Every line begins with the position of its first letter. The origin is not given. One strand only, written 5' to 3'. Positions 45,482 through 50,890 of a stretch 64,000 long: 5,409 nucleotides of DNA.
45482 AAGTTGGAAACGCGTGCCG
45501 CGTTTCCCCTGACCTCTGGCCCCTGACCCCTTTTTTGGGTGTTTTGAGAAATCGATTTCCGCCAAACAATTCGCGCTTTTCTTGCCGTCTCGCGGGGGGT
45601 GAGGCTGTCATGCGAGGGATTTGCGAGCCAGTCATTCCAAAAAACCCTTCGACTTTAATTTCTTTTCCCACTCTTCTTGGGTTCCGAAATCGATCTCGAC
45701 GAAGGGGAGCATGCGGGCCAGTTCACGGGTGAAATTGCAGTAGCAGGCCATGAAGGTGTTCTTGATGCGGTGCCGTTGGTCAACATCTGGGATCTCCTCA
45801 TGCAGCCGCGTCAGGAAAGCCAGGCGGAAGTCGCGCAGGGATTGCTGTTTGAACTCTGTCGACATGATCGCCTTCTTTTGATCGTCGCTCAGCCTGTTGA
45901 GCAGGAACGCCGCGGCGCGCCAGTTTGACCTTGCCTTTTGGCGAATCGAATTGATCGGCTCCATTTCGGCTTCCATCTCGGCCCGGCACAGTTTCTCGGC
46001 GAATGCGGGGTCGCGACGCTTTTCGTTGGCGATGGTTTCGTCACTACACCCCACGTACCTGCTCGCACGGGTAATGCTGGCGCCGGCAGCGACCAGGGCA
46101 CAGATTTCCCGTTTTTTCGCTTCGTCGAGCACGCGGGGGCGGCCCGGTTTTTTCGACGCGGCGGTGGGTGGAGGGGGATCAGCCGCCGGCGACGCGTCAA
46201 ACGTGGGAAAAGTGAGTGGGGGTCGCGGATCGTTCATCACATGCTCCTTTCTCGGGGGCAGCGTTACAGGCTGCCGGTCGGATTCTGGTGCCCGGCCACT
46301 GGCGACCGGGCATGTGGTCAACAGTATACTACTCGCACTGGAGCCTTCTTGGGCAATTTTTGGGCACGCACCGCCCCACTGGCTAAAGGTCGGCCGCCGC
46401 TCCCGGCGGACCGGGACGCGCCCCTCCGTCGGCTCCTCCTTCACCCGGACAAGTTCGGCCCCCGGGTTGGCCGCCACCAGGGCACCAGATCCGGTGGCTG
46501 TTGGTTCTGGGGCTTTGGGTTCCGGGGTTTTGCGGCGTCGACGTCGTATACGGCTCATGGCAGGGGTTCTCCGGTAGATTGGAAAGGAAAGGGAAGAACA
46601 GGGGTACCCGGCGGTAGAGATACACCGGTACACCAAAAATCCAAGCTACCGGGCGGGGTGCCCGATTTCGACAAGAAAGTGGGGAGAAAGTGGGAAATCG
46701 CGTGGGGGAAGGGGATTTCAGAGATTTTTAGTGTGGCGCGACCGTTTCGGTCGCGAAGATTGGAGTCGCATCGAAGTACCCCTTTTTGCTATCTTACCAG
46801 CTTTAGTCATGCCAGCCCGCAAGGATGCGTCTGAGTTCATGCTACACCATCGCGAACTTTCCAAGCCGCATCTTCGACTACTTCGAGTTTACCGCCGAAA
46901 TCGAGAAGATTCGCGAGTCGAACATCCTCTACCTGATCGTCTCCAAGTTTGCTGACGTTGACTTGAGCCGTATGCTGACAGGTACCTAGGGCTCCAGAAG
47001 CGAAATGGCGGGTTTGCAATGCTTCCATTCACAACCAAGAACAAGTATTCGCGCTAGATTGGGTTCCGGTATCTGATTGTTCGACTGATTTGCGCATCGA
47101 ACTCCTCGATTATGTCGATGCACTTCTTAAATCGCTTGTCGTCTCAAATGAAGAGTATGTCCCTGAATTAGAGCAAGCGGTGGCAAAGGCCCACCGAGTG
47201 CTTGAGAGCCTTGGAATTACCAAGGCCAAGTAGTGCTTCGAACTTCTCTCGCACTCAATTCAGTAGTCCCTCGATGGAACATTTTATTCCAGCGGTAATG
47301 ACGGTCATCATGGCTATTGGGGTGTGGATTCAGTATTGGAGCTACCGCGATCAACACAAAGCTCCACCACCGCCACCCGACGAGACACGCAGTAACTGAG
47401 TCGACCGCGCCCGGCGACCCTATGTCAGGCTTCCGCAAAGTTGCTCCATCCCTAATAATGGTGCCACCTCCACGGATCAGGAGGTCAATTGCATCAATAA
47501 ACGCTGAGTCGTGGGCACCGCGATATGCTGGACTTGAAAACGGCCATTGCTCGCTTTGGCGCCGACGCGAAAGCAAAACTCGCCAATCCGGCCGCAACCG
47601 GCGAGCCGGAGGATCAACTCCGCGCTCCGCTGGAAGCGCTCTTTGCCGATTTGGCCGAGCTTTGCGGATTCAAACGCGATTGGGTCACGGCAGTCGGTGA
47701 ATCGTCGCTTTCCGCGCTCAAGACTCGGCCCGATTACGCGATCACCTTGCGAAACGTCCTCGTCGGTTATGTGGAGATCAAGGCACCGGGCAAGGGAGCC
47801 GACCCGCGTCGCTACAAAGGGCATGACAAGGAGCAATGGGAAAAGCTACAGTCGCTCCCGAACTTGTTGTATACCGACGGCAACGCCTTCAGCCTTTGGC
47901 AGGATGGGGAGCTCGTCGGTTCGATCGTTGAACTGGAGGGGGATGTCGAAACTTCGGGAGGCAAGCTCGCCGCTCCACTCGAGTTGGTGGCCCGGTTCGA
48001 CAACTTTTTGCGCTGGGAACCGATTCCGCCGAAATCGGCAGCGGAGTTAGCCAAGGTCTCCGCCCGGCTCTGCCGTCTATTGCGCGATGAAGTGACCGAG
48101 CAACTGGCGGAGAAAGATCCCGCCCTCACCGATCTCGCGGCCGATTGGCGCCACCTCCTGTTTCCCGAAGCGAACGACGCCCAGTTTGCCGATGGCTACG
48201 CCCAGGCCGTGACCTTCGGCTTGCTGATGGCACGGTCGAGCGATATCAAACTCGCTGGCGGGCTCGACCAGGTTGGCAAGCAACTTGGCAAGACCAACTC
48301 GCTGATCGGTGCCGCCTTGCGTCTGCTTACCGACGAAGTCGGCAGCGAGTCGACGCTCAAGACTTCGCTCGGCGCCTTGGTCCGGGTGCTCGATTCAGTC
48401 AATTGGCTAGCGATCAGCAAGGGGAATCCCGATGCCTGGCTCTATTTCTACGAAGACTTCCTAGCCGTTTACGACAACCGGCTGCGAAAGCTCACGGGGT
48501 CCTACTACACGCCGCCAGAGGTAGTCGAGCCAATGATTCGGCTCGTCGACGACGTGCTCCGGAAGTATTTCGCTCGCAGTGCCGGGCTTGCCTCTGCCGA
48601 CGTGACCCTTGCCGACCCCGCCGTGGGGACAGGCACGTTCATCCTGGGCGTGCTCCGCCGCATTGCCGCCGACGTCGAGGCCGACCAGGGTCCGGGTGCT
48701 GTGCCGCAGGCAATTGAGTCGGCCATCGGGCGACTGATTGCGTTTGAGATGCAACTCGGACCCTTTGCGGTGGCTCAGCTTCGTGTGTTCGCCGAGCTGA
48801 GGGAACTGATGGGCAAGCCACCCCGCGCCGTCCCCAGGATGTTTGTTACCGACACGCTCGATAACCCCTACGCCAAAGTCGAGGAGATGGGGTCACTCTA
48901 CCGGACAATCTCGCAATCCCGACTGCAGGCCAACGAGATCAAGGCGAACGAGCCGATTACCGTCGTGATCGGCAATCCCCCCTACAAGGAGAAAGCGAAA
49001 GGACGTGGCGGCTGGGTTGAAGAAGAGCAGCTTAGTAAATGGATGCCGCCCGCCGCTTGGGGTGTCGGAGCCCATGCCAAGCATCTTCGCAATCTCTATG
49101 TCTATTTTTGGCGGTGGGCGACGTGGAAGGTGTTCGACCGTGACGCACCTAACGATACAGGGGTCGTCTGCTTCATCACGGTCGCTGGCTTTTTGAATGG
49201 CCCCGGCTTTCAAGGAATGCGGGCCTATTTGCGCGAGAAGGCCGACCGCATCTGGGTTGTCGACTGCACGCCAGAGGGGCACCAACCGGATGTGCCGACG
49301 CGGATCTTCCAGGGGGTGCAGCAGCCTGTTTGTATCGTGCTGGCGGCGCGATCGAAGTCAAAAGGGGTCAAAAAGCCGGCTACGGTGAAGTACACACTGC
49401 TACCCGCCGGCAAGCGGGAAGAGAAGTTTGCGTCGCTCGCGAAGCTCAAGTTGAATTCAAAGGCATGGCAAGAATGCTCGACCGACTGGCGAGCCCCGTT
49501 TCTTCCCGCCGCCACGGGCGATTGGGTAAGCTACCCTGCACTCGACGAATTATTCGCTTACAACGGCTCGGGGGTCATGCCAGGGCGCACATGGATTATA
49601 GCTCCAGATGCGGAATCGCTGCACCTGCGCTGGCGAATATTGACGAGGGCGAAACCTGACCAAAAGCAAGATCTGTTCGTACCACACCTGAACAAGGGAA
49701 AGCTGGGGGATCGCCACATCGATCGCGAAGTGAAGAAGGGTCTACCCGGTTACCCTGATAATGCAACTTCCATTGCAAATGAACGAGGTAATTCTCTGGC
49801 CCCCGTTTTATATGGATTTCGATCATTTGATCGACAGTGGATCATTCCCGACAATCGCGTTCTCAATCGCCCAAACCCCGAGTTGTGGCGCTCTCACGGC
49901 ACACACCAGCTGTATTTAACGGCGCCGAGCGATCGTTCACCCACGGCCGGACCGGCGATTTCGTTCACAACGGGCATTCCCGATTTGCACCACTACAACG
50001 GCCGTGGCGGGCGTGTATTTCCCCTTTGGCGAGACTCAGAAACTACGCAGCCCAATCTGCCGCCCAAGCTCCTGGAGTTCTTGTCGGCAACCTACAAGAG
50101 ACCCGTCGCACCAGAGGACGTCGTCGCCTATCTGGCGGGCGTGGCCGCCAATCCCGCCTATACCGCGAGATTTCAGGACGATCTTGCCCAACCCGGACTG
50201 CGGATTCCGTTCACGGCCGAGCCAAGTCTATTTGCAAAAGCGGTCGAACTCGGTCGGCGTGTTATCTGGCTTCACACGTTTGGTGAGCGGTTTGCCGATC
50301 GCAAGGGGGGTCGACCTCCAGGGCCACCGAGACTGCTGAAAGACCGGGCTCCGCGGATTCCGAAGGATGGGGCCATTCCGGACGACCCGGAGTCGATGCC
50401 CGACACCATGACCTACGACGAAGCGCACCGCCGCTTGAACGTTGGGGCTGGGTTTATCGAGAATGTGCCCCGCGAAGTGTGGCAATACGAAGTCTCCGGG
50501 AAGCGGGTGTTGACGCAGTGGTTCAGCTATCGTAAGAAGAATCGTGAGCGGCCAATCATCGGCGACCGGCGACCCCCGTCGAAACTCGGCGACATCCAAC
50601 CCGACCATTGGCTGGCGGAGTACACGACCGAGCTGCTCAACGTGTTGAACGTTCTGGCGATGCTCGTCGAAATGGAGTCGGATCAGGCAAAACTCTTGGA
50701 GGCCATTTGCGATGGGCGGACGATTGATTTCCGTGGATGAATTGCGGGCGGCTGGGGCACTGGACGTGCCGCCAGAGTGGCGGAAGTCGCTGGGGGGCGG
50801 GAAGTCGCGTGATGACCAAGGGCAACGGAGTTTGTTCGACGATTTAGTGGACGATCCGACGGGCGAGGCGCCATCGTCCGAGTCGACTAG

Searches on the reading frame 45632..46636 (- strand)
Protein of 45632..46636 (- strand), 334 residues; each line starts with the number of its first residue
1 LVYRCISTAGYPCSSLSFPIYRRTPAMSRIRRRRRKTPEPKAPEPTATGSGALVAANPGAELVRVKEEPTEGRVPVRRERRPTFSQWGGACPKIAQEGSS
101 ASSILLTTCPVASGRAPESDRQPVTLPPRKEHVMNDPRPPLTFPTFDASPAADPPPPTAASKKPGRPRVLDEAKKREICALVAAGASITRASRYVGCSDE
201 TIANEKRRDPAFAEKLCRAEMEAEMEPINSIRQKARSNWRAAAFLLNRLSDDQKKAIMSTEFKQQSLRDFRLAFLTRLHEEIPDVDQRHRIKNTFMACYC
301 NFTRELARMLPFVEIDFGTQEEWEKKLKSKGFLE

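Call 3: search_protein_families(library=pfam, proteins=[window:45632-46636:-], max_evalue=1)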
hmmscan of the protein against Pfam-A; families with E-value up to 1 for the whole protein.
window:45632-46636:- (334 aa): 5 families
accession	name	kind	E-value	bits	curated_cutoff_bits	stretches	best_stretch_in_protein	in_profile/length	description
PF20901.3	Sf6_terminase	-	0.014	15.9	27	1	172-223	3-55/106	Bacteriophage Sf6, terminase small subunit-like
PF13936.12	HTH_38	-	0.023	14.9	27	1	176-208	11-43/44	Helix-turn-helix domain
PF13384.12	HTH_23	-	0.028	14.7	24.6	1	171-208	3-40/50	Homeodomain-like domain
PF07453.19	NUMOD1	-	0.16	12.7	22.8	1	187-203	18-34/37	NUMOD1 domain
PF13542.12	HTH_Tnp_ISL3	-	0.19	11.7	27.4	1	179-202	21-43/51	Helix-turn-helix domain of transposase family ISL3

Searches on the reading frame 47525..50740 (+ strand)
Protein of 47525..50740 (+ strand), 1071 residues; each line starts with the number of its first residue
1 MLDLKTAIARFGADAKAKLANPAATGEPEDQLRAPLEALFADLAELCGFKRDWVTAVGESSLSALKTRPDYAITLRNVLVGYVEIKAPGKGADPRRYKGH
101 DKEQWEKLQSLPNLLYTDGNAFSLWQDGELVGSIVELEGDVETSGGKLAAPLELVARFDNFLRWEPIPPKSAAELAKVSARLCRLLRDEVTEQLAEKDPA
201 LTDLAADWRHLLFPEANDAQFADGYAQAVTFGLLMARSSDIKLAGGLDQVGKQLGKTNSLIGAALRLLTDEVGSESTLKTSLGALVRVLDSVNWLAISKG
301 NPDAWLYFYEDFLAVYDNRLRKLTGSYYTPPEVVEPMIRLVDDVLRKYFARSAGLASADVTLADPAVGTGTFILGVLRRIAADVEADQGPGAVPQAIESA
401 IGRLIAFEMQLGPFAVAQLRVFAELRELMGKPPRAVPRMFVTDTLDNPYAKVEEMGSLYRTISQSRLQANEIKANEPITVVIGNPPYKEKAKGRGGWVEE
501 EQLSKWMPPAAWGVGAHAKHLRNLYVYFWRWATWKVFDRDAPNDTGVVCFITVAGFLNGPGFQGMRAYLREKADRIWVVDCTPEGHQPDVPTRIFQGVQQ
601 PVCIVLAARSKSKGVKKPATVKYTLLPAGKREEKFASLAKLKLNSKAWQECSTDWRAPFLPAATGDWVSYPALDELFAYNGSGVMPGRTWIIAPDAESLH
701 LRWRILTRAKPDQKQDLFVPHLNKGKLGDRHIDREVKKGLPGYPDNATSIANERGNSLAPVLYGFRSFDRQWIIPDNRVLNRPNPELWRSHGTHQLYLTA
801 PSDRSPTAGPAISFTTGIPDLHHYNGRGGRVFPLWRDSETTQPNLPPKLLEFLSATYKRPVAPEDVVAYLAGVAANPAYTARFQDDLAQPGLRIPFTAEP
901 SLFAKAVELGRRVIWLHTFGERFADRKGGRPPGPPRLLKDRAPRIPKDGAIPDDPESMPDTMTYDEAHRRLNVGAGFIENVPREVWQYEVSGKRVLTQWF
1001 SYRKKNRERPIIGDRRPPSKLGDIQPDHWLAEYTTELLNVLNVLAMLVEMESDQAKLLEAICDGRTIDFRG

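Call 3: search_protein_families(library=pfam, proteins=[window:47525-50740:+], max_evalue=1)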
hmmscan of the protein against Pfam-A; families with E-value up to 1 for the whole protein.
window:47525-50740:+ (1071 aa): 3 families
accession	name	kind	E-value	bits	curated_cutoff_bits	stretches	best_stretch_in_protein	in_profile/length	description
PF18135.7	Type_ISP_C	-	4.6e-74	250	25.9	1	675-1038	1-340/342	Type ISP C-terminal specificity domain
PF02384.22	N6_Mtase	-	3.2e-07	30.4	20.4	1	308-383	9-71/311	N-6 DNA Methylase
PF07669.17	Eco57I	-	2.4e-05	24.9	25.3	1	471-580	67-164/171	Eco57I restriction-modification methylase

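Call 4: search_protein_families(library=padloc, proteins=[window:47525-50740:+], max_evalue=1)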
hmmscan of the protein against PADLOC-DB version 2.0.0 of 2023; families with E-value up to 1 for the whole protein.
window:47525-50740:+ (1071 aa): 21 families
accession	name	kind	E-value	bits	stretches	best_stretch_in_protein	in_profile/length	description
PDLC03631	REase_MTase_IIG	-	0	1283.8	1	7-1065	7-1042/1086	Type IIG restriction enzyme-methyltransferase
PDLC03610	REase_MTase_IIG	-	4.4e-80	268.1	3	29-497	18-495/1096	Type IIG restriction enzyme-methyltransferase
PDLC03597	REase_MTase_IIG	-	5.2e-25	85.2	2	308-669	864-1217/1646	Type IIG restriction enzyme-methyltransferase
PDLC03051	REase_MTase_I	-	1.9e-24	83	1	323-669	863-1201/1591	Type I restriction enzyme-methyltransferase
PDLC03621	REase_MTase_IIG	-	5.1e-19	65.8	1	308-581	287-550/1024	Type IIG restriction enzyme-methyltransferase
PDLC03338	MTase_II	-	2.1e-11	41.2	1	314-647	119-384/604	Type II methyltransferase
PDLC03026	MTase_I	-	1.4e-05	22.4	1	278-380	99-185/487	Type I methyltransferase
PDLC02529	PglX|PglXI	-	3.1e-05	19.8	1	357-487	226-367/1189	PglX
PDLC03021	MTase_I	-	0.00022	18.2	1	280-383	123-209/491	Type I methyltransferase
PDLC03630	REase_MTase_IIG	-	0.00034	16.5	1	307-420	356-463/1100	Type IIG restriction enzyme-methyltransferase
PDLC04134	mad2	-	0.0012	15.7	1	299-592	248-438/492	mads_2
PDLC02639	DrmMI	-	0.0014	14.9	1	319-397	245-324/803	DrmMI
PDLC03348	MTase_II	-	0.002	14.7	1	290-377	188-265/727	Type II methyltransferase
PDLC03356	MTase_II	-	0.0022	14.9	1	317-379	103-154/545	Type II methyltransferase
PDLC03617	REase_MTase_IIG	-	0.0025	13.5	1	358-420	225-285/1183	Type IIG restriction enzyme-methyltransferase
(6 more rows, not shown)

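Call 5: search_protein_families(library=ncbifam, proteins=[window:47525-50740:+], max_evalue=1)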
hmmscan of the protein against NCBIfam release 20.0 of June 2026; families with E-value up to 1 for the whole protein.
window:47525-50740:+ (1071 aa): 3 families
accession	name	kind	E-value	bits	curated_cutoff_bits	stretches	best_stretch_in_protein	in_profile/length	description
TIGR02987.1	met_A_Alw26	exception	0.00016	20.6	353.5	1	322-380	1-53/523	Alw26I/Eco31I/Esp3I family type II restriction adenine-specific DNA-methyltransferase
NF047738.1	antiphage_MADS2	equivalog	0.00072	17.9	720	1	315-488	301-453/654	methylation-associated defense system DNA methyltransferase MAD2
NF033451.1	BREX_2_MTaseX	equivalog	0.0074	14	400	1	358-418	223-281/1185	BREX-2 system adenine-specific DNA-methyltransferase PglX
